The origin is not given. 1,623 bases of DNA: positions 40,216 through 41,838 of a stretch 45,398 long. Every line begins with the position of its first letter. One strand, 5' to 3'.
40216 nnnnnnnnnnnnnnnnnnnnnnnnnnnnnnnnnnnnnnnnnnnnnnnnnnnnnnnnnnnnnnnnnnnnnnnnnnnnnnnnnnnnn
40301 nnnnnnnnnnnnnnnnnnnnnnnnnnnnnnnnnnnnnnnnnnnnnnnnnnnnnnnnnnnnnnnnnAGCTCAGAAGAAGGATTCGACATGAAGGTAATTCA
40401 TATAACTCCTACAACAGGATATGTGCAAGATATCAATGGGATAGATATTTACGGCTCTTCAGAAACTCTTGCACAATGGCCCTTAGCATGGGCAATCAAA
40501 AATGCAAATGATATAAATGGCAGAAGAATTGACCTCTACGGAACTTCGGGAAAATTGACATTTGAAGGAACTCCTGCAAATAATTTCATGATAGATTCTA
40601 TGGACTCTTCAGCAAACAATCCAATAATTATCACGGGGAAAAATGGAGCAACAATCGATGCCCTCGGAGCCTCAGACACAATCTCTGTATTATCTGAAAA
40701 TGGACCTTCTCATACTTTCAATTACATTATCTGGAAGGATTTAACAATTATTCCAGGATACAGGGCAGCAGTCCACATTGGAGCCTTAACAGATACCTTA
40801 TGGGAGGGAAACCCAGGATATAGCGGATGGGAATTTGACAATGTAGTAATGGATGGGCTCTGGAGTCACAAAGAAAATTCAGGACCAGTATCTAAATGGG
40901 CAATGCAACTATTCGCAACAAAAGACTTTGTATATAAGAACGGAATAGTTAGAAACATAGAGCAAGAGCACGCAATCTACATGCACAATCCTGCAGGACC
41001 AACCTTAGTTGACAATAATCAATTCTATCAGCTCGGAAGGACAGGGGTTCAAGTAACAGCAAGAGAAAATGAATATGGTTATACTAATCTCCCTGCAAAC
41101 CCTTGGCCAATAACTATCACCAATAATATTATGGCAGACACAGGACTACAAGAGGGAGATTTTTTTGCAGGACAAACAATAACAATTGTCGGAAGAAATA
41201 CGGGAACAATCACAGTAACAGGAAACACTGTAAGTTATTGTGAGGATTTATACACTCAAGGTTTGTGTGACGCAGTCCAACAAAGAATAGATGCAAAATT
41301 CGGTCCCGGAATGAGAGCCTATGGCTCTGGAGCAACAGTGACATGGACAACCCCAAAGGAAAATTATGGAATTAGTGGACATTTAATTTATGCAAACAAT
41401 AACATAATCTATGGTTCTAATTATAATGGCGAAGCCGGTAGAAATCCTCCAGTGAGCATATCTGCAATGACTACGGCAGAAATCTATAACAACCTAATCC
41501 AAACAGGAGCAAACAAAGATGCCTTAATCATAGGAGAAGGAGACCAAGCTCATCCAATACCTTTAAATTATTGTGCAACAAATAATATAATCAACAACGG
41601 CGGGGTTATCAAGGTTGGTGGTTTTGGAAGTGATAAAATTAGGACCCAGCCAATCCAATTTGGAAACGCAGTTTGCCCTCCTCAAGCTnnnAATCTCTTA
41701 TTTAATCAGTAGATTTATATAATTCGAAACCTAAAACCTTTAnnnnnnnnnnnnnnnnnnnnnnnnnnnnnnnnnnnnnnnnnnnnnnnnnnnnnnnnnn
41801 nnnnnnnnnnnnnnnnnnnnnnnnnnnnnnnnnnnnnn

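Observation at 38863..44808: Tandem giant surface proteins: shared anchor, linker and Cys/Asp-repeat stalk with different heads (beta-helix versus LVIVD propeller)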

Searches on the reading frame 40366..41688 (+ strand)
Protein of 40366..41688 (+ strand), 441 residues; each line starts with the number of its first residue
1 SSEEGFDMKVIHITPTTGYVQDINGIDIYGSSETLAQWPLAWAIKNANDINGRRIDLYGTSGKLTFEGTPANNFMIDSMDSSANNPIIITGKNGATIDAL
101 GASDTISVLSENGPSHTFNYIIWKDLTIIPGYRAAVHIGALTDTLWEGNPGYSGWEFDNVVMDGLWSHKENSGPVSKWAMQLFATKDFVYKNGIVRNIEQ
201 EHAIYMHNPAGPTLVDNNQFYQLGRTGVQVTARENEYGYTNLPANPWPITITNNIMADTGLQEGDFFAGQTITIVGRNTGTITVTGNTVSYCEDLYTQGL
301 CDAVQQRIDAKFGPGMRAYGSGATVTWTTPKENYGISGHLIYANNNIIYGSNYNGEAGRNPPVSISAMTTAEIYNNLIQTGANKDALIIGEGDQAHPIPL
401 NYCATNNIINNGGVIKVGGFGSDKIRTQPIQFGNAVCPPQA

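Call 9: search_solved_structures(query=window:40366-41688:+, max_evalue=10, show_alignments=2)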
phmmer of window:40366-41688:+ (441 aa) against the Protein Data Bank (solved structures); distinct sequences matched with E-value up to 10: 3.
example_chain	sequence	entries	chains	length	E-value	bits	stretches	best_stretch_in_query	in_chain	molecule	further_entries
9n4v_A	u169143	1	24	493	0.21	13.4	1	18-101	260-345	DUF877 family protein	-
8g64_A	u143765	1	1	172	1.1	11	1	156-245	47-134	Flavodoxin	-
3ixe_B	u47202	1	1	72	1.7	10.5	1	293-322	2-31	LIM and senescent cell antigen-like-containing domain protein 2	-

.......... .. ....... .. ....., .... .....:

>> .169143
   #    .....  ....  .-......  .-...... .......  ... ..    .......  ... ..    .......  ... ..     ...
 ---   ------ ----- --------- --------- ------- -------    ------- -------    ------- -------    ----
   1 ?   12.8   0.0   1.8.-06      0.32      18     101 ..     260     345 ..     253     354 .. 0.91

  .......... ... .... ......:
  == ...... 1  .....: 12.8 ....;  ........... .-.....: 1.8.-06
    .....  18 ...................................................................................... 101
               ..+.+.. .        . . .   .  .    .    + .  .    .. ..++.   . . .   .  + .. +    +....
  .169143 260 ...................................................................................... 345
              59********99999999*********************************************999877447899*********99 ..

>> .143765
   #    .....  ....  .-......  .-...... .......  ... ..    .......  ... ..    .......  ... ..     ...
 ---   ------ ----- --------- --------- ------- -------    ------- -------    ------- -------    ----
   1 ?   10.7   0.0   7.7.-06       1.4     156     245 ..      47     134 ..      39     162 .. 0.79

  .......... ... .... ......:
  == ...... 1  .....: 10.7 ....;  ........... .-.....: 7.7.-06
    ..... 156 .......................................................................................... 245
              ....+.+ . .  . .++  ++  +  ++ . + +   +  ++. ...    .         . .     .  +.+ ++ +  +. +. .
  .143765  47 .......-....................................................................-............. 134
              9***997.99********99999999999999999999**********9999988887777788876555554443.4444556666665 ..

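Call 11: find_homologous_proteins(query=window:40366-41688:+, max_evalue=0.001)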
Query window:40366-41688:+ (441 aa): 1 proteins with E <= 0.001 among 4461 candidates.
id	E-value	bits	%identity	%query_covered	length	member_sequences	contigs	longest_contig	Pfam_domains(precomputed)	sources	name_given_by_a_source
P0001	3.3e-210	717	71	100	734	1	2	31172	-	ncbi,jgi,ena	-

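Call 20: find_encoding_contigs(protein=P0001, flank=10000, max_places=4)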
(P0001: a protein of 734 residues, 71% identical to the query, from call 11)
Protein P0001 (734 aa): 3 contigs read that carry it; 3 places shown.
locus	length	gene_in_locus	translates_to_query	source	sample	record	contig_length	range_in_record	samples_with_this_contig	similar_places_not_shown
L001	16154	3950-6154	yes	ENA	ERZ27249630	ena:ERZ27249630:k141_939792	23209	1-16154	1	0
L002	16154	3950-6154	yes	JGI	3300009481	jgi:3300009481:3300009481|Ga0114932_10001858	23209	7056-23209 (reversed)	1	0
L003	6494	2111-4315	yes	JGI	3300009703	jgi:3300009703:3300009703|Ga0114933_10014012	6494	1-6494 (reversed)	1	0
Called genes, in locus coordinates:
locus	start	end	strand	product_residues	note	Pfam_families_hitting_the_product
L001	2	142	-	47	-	?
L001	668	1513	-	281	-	PF17963:Big_9 (weak)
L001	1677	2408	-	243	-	-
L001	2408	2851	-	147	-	PF03703:bPH_2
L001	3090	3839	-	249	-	PF00009:GTP_EFTU (weak), PF02421:FeoB_N (faint), PF03193:RsgA_GTPase, PF16897:MMR_HSR1_Xtn (faint), PF01926:MMR_HSR1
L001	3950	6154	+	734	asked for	-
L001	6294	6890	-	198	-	PF00293:NUDIX (faint)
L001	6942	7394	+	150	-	PF00293:NUDIX, PF14815:NUDIX_4 (faint)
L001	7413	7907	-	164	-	-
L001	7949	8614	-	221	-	-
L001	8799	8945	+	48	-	-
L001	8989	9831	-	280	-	PF00350:Dynamin_N (faint), PF02421:FeoB_N (faint), PF01926:MMR_HSR1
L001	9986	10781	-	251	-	PF03848:TehB (weak), PF13489:Methyltransf_23, PF13847:Methyltransf_31, PF08241:Methyltransf_11, PF08242:Methyltransf_12, PF13649:Methyltransf_25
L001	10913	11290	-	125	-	-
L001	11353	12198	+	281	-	-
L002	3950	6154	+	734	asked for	-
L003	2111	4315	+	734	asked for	-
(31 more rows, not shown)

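Call 23: predict_structure(alignment_id=A1)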
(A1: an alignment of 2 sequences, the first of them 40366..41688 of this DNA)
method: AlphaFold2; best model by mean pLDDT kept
length: 441 residues; sequences in the alignment: 2
mean_pLDDT: 38.3   pTM: 0.43
mean pLDDT of the five models: 38.3, 38.2, 35.5, 30.7, 28.3
residues with pLDDT >= 90: 0; 70-90: 4; 50-70: 80; < 50: 357
segments of 3 or more residues with pLDDT < 50: 1-12, 14-18, 21-25, 28-30, 34-52, 58-85, 92-94, 100-118, 131-152, 166-180, 199-202, 207-209, 222-247, 253-441
pLDDT, mean of each block of 10 residues (from residue 1): 30 46 49 45 36 43 31 37 51 50 43 39 63 45 30 62 48 40 56 58 48 56 43 32 41 43 27 33 40 31 39 31 26 24 24 24 25 27 26 26 29 29 31 27 24
secondary structure, 60 per line:
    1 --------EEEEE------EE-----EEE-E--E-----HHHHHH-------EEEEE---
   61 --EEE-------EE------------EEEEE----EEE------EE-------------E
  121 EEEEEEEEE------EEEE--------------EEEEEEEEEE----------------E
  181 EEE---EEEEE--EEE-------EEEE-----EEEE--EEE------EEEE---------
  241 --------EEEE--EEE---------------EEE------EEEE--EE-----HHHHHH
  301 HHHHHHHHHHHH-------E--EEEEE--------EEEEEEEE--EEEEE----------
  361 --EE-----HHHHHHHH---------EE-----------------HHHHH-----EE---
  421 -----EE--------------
elements in order: E9-13 E27-29 H40-45 E53-57 E63-65 E87-91 E96-98 E120-129 E136-139 E154-163 E180-183 E187-191 E194-196 E204-207 E213-216 E219-221 E228-231 E249-252 E255-257 E273-275 E282-285 H295-312 E323-327 E336-343 E346-350 H370-377 H406-410
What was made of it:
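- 40366..41688 (+): G1 head (aa 502-942): right-handed parallel beta-helix domain of an unannotated family. The AF2 model had pLDDT 38 and is unusable (call 23).
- On Right-handed parallel beta-helix (pectin-lyase fold; Pfam PF13229): The AF2 model has pLDDT 38 (call 23).
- The AF2 model of the G1 head failed (pLDDT 38, call 23).
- Tried and rejected: AlphaFold2 of the G1 head with a 2-sequence alignment failed (pLDDT 38, call 23).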

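Call 29: search_protein_representatives(protein=window:40366-41688:+)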
Query: 441 residues. Proteins with E-value up to 0.001 (for the whole library): 101; up to 1e-10: 41; up to 1e-30: 13. The best 101 are listed.
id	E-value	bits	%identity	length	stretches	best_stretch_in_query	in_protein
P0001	1.1e-210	716.5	72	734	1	2-441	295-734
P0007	9.1e-77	275.1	44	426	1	7-422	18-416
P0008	7.7e-70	252.2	39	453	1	14-416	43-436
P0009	7.0e-61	222.7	39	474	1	11-413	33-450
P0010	1.6e-56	208.3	37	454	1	5-433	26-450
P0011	2.5e-56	207.7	36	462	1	13-415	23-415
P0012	3.2e-55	204.1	37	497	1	15-409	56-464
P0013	2.2e-49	184.8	35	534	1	6-359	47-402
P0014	2.6e-49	184.6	36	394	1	17-352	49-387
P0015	1.6e-45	172.1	39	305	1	151-411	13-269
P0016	1.2e-41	159.3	35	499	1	20-422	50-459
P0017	1.6e-38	149.0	38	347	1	115-411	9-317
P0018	1.1e-31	126.4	32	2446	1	16-431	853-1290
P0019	3.2e-30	121.6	41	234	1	199-416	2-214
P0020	6.7e-26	107.4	29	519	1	15-408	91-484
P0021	8.1e-20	87.3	37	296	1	81-289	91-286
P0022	2.4e-19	85.8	35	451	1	80-368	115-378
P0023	3.7e-19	85.2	35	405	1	79-286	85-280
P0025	4.3e-18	81.7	34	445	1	81-387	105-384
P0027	2.9e-17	78.9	30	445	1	83-403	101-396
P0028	5.0e-17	78.2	33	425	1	82-387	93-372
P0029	2.8e-16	75.7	32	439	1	82-394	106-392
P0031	9.9e-16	73.9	34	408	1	71-290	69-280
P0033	4.5e-15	71.7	34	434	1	77-301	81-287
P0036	9.2e-14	67.4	33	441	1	82-288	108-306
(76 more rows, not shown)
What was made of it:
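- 40366..41688 (+): 101 relatives at E<=1e-3 (call 29).
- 101 relatives were found (call 29).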

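Call 31: search_protein_families(library=pfam, alignment_id=A3, max_evalue=0.01)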
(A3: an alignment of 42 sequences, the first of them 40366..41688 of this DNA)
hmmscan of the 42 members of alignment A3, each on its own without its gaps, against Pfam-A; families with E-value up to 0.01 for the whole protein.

A. member 1, window:40366-41688:+ (441 aa): 0 families

B. families by the number of members that match (of 42 scanned): 2 families
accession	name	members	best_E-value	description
PF13229.12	Beta_helix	6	2.8e-05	Right handed beta helix region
PF14592.12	Chondroitinas_B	1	0.0017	Chondroitinase B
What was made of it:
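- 40366..41688 (+): 6 of 42 relatives hit Pfam Beta_helix (call 31).
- On Right-handed parallel beta-helix (pectin-lyase fold; Pfam PF13229): However, 6 of 42 relatives hit PF13229 (call 31).
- Pfam Beta_helix hits 6 of 42 relatives (call 31).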

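Call 32: search_solved_structures(query=A3, max_evalue=10, show_alignments=3)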
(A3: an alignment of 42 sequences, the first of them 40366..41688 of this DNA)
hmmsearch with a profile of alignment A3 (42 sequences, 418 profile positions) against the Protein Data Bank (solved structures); distinct sequences matched with E-value up to 10: 6.
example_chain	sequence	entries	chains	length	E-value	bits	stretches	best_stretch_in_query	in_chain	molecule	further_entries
5gkq_A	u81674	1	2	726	3.2e-06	29.5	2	38-155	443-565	AlyGC mutant - R241A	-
5gkd_A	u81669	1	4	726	3.2e-06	29.5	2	38-155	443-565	AlyGC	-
7dmk_A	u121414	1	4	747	0.00044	22.5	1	42-159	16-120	BcAlyPL6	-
8vni_A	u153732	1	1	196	0.15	14.2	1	29-75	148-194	Mercaptosuccinate dioxygenase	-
8fkl_A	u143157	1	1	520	0.27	13.3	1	297-365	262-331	Glucosyltransferase-I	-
2uve_A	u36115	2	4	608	0.77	11.8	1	23-74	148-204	EXOPOLYGALACTURONASE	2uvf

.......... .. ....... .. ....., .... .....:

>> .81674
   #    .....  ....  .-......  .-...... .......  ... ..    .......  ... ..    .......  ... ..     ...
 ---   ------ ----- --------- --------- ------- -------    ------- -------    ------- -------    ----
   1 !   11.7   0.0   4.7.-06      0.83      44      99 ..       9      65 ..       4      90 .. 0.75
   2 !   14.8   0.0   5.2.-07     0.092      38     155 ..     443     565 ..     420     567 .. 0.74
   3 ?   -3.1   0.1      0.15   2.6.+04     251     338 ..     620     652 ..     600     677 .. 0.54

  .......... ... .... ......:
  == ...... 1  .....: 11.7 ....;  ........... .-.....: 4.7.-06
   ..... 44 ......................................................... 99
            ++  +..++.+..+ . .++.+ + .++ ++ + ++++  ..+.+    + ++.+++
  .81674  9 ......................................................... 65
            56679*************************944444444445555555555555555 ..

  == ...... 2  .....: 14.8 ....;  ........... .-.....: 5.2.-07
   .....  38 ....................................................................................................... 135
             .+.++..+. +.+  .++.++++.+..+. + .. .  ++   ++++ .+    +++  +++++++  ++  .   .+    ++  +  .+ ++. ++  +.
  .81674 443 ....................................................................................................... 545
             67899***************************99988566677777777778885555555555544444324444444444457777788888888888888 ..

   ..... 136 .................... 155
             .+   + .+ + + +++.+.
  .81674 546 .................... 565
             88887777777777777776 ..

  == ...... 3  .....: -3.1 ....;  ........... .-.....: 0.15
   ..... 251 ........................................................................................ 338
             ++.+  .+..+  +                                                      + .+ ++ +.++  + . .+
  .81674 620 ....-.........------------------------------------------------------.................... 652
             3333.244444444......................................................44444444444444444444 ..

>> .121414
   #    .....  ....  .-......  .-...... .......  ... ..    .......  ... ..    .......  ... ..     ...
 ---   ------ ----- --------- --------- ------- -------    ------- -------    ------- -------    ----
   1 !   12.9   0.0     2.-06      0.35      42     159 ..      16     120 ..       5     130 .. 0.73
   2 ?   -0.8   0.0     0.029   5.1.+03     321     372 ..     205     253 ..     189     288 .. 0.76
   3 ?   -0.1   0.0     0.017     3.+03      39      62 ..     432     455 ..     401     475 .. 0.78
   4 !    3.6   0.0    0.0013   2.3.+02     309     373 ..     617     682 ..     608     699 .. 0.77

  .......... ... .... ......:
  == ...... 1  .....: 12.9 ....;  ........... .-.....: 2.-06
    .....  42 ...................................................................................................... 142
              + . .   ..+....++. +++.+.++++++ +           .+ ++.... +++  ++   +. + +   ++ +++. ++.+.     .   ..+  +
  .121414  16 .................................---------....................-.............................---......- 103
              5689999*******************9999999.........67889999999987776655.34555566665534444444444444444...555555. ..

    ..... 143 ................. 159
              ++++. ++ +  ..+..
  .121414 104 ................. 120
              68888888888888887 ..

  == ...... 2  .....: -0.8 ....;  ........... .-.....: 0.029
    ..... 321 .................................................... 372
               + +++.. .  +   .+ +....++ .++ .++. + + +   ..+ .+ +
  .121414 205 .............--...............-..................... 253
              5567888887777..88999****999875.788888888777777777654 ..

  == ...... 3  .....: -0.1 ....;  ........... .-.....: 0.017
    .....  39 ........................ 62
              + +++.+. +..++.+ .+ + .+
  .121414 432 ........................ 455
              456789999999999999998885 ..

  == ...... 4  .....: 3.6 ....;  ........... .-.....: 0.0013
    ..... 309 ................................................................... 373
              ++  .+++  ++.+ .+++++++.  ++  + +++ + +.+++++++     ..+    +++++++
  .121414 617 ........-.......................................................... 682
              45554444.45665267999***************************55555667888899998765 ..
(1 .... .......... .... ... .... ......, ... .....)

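Call 34: list_cluster_members(proteins=[P0007, P0008, P0009, P0010, P0011, P0012, P0013, P0016, P0018, P0020])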
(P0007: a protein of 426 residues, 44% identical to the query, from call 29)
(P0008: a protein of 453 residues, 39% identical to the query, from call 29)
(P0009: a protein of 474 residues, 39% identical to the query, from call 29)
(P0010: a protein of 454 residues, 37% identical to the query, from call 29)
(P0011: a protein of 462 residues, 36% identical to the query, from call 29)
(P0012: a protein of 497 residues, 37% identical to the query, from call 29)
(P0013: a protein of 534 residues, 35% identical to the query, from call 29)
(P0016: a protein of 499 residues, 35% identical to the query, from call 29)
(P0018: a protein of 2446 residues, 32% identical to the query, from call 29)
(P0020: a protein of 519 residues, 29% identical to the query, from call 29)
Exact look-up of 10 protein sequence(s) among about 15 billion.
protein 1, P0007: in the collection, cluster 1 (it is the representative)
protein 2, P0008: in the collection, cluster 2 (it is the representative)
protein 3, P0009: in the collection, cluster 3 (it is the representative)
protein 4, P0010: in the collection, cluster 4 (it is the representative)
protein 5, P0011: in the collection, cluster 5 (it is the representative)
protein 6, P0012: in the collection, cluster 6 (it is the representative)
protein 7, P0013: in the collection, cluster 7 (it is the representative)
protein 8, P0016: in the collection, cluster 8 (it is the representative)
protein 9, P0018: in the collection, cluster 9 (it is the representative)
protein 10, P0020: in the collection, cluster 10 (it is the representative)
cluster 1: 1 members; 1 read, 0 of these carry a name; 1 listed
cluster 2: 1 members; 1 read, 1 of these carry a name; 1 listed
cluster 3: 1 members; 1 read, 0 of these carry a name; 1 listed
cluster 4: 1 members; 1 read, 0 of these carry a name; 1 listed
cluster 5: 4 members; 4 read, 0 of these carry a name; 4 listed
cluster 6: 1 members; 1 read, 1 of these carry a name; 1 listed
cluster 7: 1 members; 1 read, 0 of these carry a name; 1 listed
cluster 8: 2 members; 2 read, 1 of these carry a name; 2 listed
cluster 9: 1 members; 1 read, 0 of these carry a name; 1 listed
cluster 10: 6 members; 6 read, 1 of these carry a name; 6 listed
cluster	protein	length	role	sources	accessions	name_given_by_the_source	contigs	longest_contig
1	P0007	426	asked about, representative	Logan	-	-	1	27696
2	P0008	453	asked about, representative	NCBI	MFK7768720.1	MAG: hypothetical protein AB8B55_15980 [Mariniblastus sp.]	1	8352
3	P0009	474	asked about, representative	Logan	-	-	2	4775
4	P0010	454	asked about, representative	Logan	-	-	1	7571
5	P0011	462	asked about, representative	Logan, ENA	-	-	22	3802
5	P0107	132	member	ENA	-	-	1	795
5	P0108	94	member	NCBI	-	-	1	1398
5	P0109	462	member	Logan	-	-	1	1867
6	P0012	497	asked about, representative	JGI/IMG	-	hypothetical protein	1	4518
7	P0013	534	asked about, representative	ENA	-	-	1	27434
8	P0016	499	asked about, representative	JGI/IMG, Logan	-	hypothetical protein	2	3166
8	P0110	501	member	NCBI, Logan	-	-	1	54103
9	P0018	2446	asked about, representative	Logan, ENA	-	-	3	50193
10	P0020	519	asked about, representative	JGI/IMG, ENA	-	hypothetical protein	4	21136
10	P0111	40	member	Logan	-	-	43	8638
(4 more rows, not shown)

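Call 49: search_protein_families(library=ncbifam, proteins=[P0001], max_evalue=0.01)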
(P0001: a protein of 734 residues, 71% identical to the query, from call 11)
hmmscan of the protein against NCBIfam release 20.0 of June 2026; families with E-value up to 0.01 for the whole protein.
P0001 (734 aa): 0 families

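Call 53: search_protein_families(library=pfam, proteins=[P0021, P0022, P0023, P0025, P0027, P0028, P0029, P0031, P0033, P0036], max_evalue=0.1)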
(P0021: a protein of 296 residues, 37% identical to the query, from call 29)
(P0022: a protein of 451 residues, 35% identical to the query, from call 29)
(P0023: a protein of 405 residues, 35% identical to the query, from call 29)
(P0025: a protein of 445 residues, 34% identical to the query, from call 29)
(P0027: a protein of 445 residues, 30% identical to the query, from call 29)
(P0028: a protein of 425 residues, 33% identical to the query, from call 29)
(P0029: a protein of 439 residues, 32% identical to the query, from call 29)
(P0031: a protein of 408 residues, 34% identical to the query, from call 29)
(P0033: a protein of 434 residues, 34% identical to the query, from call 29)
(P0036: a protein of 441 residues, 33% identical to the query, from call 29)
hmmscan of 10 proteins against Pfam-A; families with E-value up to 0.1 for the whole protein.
P0021 (296 aa): 1 family
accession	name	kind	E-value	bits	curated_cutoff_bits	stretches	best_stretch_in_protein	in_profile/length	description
PF13229.12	Beta_helix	-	0.013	15.6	25.9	1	110-271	45-153/158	Right handed beta helix region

P0022 (451 aa): 0 families

P0023 (405 aa): 0 families

P0025 (445 aa): 0 families

P0027 (445 aa): 0 families

P0028 (425 aa): 0 families

P0029 (439 aa): 0 families

P0031 (408 aa): 0 families

P0033 (434 aa): 0 families

P0036 (441 aa): 0 families
